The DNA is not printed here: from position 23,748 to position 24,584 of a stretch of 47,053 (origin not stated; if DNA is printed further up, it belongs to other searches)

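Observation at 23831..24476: AT-rich orphan PIN-like gene bracketed by two strong terminators between the late promoter and the late genes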

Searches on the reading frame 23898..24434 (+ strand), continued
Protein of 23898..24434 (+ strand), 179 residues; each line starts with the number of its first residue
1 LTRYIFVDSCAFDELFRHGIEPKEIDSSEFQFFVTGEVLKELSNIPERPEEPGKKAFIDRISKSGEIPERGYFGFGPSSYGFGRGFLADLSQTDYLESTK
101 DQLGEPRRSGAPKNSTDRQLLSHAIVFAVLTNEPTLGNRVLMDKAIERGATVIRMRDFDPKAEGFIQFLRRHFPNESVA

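Call 49: find_encoding_contigs(protein=P0139, flank=6000, max_places=2)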
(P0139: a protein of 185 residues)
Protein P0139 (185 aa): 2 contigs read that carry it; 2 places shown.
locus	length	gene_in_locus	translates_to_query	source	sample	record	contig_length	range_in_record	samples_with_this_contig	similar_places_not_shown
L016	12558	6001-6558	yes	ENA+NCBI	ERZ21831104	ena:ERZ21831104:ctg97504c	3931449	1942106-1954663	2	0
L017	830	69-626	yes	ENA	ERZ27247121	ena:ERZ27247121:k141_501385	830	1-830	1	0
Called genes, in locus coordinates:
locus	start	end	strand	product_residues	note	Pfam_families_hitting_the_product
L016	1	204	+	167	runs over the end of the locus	PF13527:Acetyltransf_9 (weak), PF00583:Acetyltransf_1, PF13673:Acetyltransf_10, PF13508:Acetyltransf_7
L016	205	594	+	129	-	PF06803:DUF1232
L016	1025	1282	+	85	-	PF02604:PhdYeFM_antitox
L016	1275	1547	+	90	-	-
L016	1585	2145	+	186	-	PF13238:AAA_18 (weak)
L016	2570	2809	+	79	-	PF02604:PhdYeFM_antitox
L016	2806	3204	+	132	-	PF01850:PIN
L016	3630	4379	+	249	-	PF13091:PLDc_2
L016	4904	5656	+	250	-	PF11185:DUF2971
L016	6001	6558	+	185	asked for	-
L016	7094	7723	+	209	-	-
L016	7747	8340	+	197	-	-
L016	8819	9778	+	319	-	PF08808:RES (faint)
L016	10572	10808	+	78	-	PF04014:MazE_antitoxin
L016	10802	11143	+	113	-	PF02452:PemK_toxin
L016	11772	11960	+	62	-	-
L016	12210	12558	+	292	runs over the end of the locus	-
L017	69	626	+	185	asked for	-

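Call 50: find_encoding_contigs(protein=P0171, flank=6000, max_places=3)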
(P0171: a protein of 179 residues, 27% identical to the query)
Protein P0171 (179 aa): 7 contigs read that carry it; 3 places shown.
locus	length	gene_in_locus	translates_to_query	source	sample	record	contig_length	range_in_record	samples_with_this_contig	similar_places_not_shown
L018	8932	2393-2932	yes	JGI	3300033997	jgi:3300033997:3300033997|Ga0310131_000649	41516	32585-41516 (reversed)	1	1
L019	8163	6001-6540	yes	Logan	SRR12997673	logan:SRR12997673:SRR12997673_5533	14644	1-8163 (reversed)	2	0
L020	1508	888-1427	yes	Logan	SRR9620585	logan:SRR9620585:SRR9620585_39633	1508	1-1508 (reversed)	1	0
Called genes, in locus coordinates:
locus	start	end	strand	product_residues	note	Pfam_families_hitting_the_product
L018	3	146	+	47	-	?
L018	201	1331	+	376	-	PF00331:Glyco_hydro_10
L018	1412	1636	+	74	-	-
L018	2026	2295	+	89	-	PF10387:DUF2442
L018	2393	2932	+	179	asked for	-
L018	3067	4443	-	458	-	PF27526:XylA2_C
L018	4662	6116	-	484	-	PF00370:FGGY_N, PF02782:FGGY_C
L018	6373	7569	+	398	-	PF22177:PBP1_XylR, PF13407:Peripla_BP_4, PF13377:Peripla_BP_3, PF12833:HTH_18, PF00165:HTH_AraC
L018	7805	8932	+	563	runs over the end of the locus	PF04616:Glyco_hydro_43, PF17851:GH43_C2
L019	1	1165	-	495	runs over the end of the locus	PF13347:MFS_2, PF07690:MFS_1, PF13347:MFS_2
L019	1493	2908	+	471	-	PF00083:Sugar_tr, PF07690:MFS_1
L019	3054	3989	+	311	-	PF01263:Aldose_epim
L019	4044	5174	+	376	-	PF00331:Glyco_hydro_10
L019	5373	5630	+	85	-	PF13711:DUF4160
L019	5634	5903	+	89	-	PF10387:DUF2442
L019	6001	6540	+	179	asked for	-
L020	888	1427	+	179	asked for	-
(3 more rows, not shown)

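Call 51: find_encoding_contigs(protein=P0096, flank=6000, max_places=2)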
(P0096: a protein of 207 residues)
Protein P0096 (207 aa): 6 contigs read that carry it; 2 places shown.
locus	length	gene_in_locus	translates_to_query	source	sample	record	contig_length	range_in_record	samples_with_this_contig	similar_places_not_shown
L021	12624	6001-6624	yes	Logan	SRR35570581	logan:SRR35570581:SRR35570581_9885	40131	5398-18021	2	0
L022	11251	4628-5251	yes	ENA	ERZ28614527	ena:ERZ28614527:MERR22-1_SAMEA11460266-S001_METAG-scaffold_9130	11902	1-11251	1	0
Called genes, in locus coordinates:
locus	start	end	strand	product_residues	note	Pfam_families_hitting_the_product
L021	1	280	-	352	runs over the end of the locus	PF08843:AbiEii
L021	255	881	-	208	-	PF19570:DUF6088, PF13338:AbiEi_4 (faint)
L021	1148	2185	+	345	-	-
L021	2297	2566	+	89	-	-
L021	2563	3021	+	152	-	-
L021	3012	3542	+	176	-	-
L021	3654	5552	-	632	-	PF00122:E1-E2_ATPase, PF00702:Hydrolase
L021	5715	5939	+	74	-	-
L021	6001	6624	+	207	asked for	-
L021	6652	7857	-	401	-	PF13356:Arm-DNA-bind_3, PF14659:Phage_int_SAM_3, PF22022:Phage_int_M (weak), PF00589:Phage_integrase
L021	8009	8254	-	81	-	-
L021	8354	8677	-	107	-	PF10948:DUF2635 (weak)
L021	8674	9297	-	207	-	PF08873:Phage_Mu_Gp37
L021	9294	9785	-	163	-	PF05069:Phage_tail_S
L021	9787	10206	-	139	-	PF07030:Phage_Mu_Gp36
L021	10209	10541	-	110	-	-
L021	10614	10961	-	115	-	PF17891:FluMu_N (weak)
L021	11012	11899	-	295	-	PF10124:Mu-like_gpT, PF25209:Phage_capsid_4 (faint)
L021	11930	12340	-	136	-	-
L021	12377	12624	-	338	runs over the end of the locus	PF10123:Mu-like_Pro_N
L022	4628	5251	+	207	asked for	-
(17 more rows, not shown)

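Call 61: predict_structure(alignment_id=A2)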
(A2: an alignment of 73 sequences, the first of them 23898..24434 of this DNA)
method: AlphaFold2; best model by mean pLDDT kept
length: 179 residues; sequences in the alignment: 73
mean_pLDDT: 93.2   pTM: 0.88
mean pLDDT of the five models: 93.2, 93.2, 92.8, 92.5, 92.5
residues with pLDDT >= 90: 153; 70-90: 22; 50-70: 2; < 50: 2
segments of 3 or more residues with pLDDT < 50: none
pLDDT, mean of each block of 10 residues (from residue 1): 95 96 85 95 94 93 90 91 95 98 94 96 98 95 98 97 96 72
secondary structure, 60 per line:
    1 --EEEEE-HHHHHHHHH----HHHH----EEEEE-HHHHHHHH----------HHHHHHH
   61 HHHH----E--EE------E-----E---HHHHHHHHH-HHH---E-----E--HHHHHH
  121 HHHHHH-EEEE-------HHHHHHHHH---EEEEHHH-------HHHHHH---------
elements in order: E3-7 H9-17 H22-25 E30-34 H36-43 H54-64 H90-98 H115-126 E128-131 H139-147 E151-154 H165-170

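Call 65: search_protein_families(library=pfam, proteins=[L010:715-1479:+, L010:2381-3049:+, L010:3176-4207:-, L016:7094-7720:+, L016:7747-8337:+, L021:5715-5936:+, L006:4876-5763:-, L006:7463-7948:+, L005:4508-4699:+], max_evalue=0.01)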
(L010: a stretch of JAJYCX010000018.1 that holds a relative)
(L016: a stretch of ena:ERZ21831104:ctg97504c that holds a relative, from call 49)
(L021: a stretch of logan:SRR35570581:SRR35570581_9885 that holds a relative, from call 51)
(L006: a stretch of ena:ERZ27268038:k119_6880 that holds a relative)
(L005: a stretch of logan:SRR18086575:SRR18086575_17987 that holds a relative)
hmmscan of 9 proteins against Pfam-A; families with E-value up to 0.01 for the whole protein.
L010:715-1479:+ (255 aa): 0 families

L010:2381-3049:+ (223 aa): 2 families
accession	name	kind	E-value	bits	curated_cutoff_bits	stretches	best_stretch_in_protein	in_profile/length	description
PF14337.13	Abi_alpha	-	1.5e-27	97.3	29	1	56-221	3-196/196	Abortive infection alpha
PF10987.13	DUF2806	-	9.6e-06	26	24.5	1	94-175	55-137/221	Protein of unknown function (DUF2806)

L010:3176-4207:- (343 aa): 2 families
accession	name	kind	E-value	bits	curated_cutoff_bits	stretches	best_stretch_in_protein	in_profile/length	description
PF06250.17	YhcG_C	-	3.4e-56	189.9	32.5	1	174-328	2-156/157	YhcG PDDEXK nuclease domain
PF17761.7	DUF1016_N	-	2.7e-42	144.6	32.8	1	16-149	2-137/137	DUF1016 N-terminal domain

L016:7094-7720:+ (209 aa): 5 families
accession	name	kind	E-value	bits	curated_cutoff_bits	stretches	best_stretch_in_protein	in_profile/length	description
PF13599.13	Pentapeptide_4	-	1.6e-18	67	38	2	43-103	2-62/78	Pentapeptide repeat region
PF23894.2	LD_SV2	-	2.6e-11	44.2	29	2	24-99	22-92/92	SV2A/B/C luminal domain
PF00805.28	Pentapeptide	-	8.3e-11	41.7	20.2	1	139-172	6-39/40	Pentapeptide repeats (8 copies)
PF13576.12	Pentapeptide_3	-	1.2e-09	38.6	27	1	137-173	2-41/48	Pentapeptide repeats (9 copies)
PF13229.12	Beta_helix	-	0.0018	18.4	25.9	1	28-142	22-135/158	Right handed beta helix region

L016:7747-8337:+ (197 aa): 1 family
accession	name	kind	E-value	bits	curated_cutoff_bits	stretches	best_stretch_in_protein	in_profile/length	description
PF03167.25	UDG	-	0.00073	20.1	24.3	1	59-145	35-104/141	Uracil DNA glycosylase superfamily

L021:5715-5936:+ (74 aa): 0 families

L006:4876-5763:- (295 aa): 0 families

L006:7463-7948:+ (162 aa): 0 families

L005:4508-4699:+ (64 aa): 1 family
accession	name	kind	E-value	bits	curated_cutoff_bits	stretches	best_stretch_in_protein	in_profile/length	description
PF05867.16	DUF851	-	0.0066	16.4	26.3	1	30-61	116-147/241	Protein of unknown function (DUF851)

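Call 66: search_protein_families(library=padloc, proteins=[L010:715-1479:+, L010:2381-3049:+, L010:3176-4207:-, L016:7094-7720:+, L016:7747-8337:+, L021:5715-5936:+, L006:4876-5763:-, L006:7463-7948:+, L005:4508-4699:+], max_evalue=0.01)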
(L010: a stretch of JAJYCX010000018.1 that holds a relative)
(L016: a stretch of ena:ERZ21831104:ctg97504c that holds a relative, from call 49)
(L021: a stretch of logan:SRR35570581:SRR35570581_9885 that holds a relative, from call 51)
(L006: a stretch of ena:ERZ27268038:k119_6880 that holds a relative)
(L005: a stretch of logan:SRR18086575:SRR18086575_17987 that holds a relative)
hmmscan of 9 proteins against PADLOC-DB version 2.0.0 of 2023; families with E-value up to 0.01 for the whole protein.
L010:715-1479:+ (255 aa): 0 families

L010:2381-3049:+ (223 aa): 3 families
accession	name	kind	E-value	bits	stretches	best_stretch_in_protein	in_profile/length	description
PDLC05026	PDC-S47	-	4.6e-15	53.9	1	58-186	59-195/257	-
PDLC05025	PDC-S47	-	5.8e-13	47.2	1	81-200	89-216/263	-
PDLC05024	PDC-S47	-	1.3e-06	26.2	1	61-183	69-199/265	-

L010:3176-4207:- (343 aa): 34 families (the best 25 are shown)
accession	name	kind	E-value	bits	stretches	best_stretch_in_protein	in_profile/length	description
PDLC04807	PDC-S02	-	6.2e-133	441.4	1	6-334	10-341/351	-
PDLC04803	PDC-S02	-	2.1e-99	330.6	1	75-337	6-263/269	-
PDLC04795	PDC-S02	-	2.2e-86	288.2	1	4-336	19-348/357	-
PDLC04827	PDC-S02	-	5.7e-83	276.1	1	5-230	6-231/234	-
PDLC04810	PDC-S02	-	1.1e-82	276.1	1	4-335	6-347/355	-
PDLC04831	PDC-S02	-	4e-82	274.5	1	4-331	6-340/346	-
PDLC04820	PDC-S02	-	1.3e-76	255.9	1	7-329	24-317/332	-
PDLC04822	PDC-S02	-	1.5e-68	229.6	1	5-293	6-287/294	-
PDLC04812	PDC-S02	-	8.3e-51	169.8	1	7-148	6-147/151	-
PDLC04802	PDC-S02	-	4.5e-48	161.6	2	1-150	1-156/171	-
PDLC04813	PDC-S02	-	1.9e-47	159.4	1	171-336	3-166/175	-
PDLC04797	PDC-S02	-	9e-43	143.3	1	8-127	4-123/126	-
PDLC04826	PDC-S02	-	3.4e-39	132.8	1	5-218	7-217/222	-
PDLC04805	PDC-S02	-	4.4e-38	128.1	1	7-98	15-106/107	-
PDLC01464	PD_DExK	-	6.9e-34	114.9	1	106-251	1-126/126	"CAS-I,CAS-II,CAS-III,CAS-IV,CAS-V,CAS-VI; associated"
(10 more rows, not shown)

L016:7094-7720:+ (209 aa): 0 families

L016:7747-8337:+ (197 aa): 0 families

L021:5715-5936:+ (74 aa): 0 families

L006:4876-5763:- (295 aa): 1 family
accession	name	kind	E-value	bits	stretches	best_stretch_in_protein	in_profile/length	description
PDLC02344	AbiD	-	0.0092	13.7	0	10-49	69-107/277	AbiD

L006:7463-7948:+ (162 aa): 0 families

L005:4508-4699:+ (64 aa): 0 families

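Call 67: fold_search(model_id=the predicted structure, library=pdb)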
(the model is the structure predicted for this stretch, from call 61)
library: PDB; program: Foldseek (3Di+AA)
matches with E <= 10: 982; with E <= 0.001: 1
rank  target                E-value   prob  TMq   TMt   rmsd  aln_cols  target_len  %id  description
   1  8rdd                  9.1e-04  1.00  0.46  0.50   9.2       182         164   12  Crystal structure of Saccharomyces cerevisiae Nmd4 protein involved in nonsense mediated mRNA decay (released 2024-08-14)
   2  7og5_J                1.3e-03  1.00  0.47  0.49   5.4       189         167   12  RNA-free Ribonuclease P from Halorhodospira halophila (released 2021-07-07)
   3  7og5_B                2.0e-03  1.00  0.49  0.54   5.4       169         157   12  RNA-free Ribonuclease P from Halorhodospira halophila (released 2021-07-07)
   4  7og5_A                4.2e-03  0.99  0.48  0.53   5.0       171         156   14  RNA-free Ribonuclease P from Halorhodospira halophila (released 2021-07-07)
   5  2hww_C                5.9e-03  0.89  0.34  0.40  12.5       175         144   16  Structure of PIN domain of human SMG6 (released 2006-11-14)
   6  1o4w                  7.6e-03  0.99  0.43  0.58   6.2       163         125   14  CRYSTAL STRUCTURE OF a PIN (PILT N-TERMINUS) DOMAIN CONTAINING PROTEIN (AF0591) FROM ARCHAEOGLOBUS FULGIDUS AT 1.90 A RE (released 2003-07-29)
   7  3ix7_B                8.1e-03  0.99  0.43  0.56   5.9       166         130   14  Crystal structure of a domain of functionally unknown protein from Thermus thermophilus HB8 (released 2009-09-22)
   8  9n73_SL               9.2e-03  0.98  0.38  0.45   6.2       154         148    9  SSU processome maturation and disassembly, State G (released 2025-10-29)
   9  2hwx                  9.8e-03  0.87  0.39  0.42  11.6       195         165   14  Structure of human SMG6 E1282C PIN domain mutant. (released 2006-11-14)
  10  2dok_A                9.8e-03  0.85  0.37  0.39  11.7       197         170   13  Crystal structure of the PIN domain of human EST1A (released 2007-05-01)
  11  3h87_A                1.0e-02  0.98  0.43  0.53   6.4       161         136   12  Rv0301 Rv0300 Toxin Antitoxin Complex from Mycobacterium tuberculosis (released 2009-05-05)
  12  8kda_E                1.0e-02  0.92  0.41  0.40  11.0       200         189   11  Cryo-EM structure of Hydrogenobacter thermophilus minimal protein-only RNase P (HARP) in complex with pre-tRNAs (released 2024-08-14)
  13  3ix7_A                1.1e-02  0.94  0.38  0.48   7.2       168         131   13  Crystal structure of a domain of functionally unknown protein from Thermus thermophilus HB8 (released 2009-09-22)
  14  2hww_A                1.4e-02  0.89  0.40  0.44  11.4       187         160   14  Structure of PIN domain of human SMG6 (released 2006-11-14)
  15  8a3o_B                1.4e-02  0.33  0.26  0.18  11.3       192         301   12  Structure of human Fy-4 (released 2022-06-29)
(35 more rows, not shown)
